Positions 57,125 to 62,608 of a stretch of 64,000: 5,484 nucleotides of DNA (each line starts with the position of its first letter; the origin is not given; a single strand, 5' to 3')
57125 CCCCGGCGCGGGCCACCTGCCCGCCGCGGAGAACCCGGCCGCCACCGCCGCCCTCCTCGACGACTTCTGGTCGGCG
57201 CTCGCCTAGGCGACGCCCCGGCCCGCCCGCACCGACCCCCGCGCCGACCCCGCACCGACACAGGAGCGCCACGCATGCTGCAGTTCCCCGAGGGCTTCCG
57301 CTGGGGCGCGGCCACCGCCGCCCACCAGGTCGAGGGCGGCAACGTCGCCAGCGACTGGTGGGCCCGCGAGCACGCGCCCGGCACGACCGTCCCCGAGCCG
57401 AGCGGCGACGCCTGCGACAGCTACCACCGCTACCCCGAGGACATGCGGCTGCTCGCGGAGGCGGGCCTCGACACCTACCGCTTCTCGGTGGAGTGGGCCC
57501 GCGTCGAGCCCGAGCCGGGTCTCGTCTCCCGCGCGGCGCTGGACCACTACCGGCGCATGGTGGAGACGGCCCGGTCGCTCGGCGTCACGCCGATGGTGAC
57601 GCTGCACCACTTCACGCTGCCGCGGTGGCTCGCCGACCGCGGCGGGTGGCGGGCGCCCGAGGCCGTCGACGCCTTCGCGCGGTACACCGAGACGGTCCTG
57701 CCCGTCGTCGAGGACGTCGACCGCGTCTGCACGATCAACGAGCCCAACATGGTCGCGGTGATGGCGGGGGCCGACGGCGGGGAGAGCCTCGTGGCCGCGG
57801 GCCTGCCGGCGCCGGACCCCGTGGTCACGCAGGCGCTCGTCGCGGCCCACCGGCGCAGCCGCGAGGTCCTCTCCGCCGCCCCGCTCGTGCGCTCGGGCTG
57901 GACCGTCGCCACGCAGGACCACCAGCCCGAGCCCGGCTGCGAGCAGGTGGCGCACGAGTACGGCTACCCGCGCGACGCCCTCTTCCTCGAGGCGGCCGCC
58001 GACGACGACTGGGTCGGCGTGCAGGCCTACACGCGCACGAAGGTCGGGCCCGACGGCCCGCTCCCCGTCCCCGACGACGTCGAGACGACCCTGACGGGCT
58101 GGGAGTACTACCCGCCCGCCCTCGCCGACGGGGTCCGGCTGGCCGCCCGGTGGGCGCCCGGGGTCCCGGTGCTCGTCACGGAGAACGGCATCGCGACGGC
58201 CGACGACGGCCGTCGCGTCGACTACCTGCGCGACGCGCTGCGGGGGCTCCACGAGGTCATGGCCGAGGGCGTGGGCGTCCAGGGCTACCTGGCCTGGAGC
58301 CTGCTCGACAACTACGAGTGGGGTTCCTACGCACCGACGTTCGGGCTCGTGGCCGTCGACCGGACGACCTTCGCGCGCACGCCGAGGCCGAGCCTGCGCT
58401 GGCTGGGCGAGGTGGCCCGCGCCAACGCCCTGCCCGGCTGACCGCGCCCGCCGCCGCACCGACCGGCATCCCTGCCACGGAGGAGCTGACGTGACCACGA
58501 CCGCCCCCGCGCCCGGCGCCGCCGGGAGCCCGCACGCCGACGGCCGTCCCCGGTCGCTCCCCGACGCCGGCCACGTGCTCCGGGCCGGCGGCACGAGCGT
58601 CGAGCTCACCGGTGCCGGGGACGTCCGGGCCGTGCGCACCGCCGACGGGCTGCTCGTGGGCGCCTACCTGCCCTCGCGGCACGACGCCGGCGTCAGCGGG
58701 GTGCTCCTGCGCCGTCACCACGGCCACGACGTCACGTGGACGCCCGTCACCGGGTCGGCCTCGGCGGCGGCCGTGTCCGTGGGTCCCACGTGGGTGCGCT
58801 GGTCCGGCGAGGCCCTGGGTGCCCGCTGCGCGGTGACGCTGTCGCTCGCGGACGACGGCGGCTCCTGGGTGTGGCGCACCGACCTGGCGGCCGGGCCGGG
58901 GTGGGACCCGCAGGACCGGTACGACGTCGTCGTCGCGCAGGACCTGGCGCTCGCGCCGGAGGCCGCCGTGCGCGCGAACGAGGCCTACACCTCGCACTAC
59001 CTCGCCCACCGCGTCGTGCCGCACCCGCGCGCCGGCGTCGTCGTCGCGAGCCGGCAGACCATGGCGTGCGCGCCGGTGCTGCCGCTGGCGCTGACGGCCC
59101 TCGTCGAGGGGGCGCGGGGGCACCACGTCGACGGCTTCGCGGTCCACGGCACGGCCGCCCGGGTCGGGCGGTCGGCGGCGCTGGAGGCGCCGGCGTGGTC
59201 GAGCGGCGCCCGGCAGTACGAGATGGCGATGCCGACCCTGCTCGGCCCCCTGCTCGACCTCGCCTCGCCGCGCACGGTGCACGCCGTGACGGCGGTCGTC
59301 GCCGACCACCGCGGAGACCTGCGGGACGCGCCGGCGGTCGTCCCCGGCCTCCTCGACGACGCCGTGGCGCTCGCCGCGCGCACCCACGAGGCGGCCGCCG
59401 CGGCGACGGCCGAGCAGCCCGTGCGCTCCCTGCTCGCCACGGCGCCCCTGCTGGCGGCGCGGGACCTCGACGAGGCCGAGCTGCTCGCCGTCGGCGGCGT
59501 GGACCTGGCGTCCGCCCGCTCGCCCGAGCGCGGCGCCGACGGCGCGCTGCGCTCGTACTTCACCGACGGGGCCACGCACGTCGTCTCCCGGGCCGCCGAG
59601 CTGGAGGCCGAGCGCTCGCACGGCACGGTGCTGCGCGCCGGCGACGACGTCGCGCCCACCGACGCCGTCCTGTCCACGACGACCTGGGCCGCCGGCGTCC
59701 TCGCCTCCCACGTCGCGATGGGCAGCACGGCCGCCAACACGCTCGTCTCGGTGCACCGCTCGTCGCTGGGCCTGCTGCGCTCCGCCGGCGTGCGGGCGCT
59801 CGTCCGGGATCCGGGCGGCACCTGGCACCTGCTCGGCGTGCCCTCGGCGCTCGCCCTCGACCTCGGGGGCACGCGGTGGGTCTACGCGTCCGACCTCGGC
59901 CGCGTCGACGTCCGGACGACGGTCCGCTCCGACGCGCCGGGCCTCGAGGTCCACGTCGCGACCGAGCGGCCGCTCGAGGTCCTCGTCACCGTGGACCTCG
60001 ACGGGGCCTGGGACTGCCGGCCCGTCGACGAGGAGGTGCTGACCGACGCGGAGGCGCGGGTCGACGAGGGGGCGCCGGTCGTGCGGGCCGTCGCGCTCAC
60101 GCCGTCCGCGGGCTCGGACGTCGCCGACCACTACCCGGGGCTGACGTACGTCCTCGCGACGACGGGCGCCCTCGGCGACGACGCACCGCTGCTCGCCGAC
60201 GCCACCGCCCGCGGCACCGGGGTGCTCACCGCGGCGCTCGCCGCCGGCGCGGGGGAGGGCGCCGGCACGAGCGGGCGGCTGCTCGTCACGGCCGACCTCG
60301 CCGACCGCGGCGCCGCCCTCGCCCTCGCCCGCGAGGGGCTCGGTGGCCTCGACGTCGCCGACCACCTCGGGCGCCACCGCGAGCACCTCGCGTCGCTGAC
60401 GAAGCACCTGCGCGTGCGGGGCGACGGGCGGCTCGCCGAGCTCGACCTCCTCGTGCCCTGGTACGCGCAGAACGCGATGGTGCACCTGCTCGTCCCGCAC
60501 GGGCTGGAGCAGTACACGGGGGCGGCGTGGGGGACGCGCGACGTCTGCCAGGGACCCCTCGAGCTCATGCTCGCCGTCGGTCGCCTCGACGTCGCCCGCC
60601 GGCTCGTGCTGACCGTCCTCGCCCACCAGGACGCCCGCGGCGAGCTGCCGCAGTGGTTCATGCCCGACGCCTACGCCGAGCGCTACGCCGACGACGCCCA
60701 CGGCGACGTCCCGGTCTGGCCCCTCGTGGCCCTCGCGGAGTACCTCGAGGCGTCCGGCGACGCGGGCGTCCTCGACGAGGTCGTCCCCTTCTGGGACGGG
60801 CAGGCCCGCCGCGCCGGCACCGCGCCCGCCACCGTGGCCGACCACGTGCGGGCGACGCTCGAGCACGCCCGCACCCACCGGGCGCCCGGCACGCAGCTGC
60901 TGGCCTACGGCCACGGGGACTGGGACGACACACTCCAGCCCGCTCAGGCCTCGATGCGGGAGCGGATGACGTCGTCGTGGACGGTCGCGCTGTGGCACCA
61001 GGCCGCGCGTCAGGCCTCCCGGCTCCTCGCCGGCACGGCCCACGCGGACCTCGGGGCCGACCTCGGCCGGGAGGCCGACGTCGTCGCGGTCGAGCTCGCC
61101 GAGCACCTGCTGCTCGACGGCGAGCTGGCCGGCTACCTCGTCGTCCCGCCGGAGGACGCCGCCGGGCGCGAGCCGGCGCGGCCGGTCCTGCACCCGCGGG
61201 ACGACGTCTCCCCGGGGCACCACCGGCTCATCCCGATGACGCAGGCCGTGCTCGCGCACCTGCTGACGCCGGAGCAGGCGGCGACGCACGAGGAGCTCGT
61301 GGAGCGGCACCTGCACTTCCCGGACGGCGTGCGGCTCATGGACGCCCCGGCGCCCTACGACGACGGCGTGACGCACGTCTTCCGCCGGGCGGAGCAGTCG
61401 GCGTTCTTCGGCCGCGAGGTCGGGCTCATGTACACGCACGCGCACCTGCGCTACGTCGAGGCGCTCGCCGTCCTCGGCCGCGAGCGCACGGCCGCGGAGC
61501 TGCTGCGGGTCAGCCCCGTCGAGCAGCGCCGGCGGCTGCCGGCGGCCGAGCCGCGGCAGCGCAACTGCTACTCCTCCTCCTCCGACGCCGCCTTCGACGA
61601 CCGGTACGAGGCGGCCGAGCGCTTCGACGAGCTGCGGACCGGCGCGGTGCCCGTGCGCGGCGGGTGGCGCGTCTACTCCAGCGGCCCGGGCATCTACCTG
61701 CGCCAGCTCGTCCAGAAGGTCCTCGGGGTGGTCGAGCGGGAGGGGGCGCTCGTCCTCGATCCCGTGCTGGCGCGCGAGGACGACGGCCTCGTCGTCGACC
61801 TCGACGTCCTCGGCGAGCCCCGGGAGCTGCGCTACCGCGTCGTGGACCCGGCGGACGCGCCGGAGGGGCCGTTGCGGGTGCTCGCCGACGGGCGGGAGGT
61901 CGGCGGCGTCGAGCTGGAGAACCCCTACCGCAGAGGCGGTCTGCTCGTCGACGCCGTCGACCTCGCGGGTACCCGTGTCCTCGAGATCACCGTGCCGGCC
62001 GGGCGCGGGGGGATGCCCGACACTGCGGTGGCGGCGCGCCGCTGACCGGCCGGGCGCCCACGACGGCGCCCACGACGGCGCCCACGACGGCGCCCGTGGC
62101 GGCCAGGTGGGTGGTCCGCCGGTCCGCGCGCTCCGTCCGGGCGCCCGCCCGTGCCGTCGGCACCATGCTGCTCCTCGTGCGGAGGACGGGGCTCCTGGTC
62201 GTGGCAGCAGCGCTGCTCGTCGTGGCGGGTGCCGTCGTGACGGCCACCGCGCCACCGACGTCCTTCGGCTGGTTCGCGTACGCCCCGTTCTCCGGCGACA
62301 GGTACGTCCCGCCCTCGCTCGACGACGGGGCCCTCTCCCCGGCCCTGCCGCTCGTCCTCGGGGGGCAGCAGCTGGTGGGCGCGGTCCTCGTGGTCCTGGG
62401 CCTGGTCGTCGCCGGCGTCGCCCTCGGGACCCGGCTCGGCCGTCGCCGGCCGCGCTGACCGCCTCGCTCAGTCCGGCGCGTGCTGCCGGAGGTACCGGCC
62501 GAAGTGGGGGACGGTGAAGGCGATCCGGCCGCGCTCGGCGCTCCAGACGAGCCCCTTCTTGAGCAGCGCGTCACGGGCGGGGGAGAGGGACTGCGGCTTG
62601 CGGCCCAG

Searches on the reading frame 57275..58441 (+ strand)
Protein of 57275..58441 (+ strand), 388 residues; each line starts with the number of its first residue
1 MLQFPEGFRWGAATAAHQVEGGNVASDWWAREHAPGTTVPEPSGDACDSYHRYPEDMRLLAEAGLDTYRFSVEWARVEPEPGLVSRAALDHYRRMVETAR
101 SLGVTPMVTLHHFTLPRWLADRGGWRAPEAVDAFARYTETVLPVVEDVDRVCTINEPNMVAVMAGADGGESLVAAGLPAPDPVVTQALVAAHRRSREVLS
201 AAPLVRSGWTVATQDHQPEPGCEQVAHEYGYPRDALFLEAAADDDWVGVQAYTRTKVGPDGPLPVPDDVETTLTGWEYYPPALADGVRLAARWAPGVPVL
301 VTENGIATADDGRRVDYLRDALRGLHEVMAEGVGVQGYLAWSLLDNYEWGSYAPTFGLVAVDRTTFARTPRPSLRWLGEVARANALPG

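Call 20: search_protein_families(library=pfam, proteins=[window:57275-58441:+])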
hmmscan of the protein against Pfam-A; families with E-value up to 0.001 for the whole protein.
window:57275-58441:+ (388 aa): 1 family
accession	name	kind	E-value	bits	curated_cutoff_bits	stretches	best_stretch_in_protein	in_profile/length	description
PF00232.24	Glyco_hydro_1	-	5.4e-69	233.2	22.6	2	3-163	4-172/453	Glycosyl hydrolase family 1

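Call 39: search_solved_structures(query=window:57275-58441:+, max_evalue=1e-20)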
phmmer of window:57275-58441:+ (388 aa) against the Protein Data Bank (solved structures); distinct sequences matched with E-value up to 1e-20: 191 (the best 60 are shown).
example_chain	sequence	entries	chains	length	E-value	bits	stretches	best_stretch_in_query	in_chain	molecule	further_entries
8kap_A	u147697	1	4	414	9.5e-149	498.8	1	3-387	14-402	SGR_2426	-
9u98_A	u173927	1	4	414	9.6e-148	495.5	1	3-387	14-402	Putative beta-glucosidase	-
4r27_A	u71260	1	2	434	4e-109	368.3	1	4-385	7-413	Glycoside hydrolase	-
6ier_A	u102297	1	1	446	4.8e-90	305.5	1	6-388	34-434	beta-glucosidase 1317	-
6z1h_A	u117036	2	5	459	1.1e-67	231.9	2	2-168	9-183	ANCESTRAL RECONSTRUCTED GLYCOSIDASE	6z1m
8in1_A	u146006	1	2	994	1.8e-66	227.9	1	4-195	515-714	Beta-Glucosidase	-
1vff_A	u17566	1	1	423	3.4e-65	223.7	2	2-165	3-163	beta-glucosidase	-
4hz6_A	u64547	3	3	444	8.2e-60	205.9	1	3-195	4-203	Beta-glucosidase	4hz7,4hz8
3cmj_A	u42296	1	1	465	9.3e-60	205.8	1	3-181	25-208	Beta-glucosidase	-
6ziv_AAA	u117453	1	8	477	9.5e-60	205.7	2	3-164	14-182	Beta-glucosidase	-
6jfp_B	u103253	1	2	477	5.9e-56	193.2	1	1-161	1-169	beta-glucosidase 15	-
5gny_A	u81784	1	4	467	8.6e-55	189.4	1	3-169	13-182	Beta-glucosidase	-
5gnx_A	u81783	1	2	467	1.8e-54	188.3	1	3-169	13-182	Beta-glucosidase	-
5gnz_A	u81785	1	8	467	2.4e-54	187.9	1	3-168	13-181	Beta-glucosidase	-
6qwi_A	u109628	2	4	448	4.3e-54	187.1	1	2-171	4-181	Beta-glucosidase A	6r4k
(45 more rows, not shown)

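Call 86: search_solved_structures(query=window:57275-58441:+, max_evalue=1e-100, show_alignments=1)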
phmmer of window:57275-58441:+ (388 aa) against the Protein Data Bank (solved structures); distinct sequences matched with E-value up to 1e-100: 3.
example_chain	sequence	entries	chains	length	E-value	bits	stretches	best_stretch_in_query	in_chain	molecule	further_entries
8kap_A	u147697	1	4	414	9.5e-149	498.8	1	3-387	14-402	SGR_2426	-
9u98_A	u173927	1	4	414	9.6e-148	495.5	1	3-387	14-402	Putative beta-glucosidase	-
4r27_A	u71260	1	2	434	4e-109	368.3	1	4-385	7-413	Glycoside hydrolase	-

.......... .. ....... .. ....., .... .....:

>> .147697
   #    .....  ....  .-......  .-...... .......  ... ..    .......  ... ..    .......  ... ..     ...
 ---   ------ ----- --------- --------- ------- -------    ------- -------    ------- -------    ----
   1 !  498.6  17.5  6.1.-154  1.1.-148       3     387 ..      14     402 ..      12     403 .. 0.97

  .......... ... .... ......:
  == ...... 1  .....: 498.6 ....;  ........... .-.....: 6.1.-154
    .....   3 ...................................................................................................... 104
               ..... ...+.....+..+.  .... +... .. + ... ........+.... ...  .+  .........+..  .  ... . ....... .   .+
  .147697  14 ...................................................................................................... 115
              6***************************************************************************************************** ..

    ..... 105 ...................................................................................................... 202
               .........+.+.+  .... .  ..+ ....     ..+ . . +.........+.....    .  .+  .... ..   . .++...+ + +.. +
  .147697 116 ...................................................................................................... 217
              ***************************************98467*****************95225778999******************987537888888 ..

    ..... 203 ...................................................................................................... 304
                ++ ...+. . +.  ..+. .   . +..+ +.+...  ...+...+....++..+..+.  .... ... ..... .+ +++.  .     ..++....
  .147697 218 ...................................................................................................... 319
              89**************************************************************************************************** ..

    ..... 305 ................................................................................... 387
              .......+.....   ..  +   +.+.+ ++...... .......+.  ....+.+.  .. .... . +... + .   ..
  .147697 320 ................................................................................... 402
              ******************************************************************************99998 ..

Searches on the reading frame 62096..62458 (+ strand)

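Call 20: search_protein_families(library=pfam, proteins=[window:62096-62458:+])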
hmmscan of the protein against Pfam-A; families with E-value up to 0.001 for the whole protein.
window:62096-62458:+ (120 aa): 0 families

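Call 81: search_protein_families(library=pfam, proteins=[window:62096-62458:+], max_evalue=0.01)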
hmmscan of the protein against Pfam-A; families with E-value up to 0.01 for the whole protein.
window:62096-62458:+ (120 aa): 1 family
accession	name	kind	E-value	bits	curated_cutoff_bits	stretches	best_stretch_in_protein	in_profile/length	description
PF00115.25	COX1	-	0.0056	16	34.8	1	28-110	87-139/436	Cytochrome C and Quinol oxidase polypeptide I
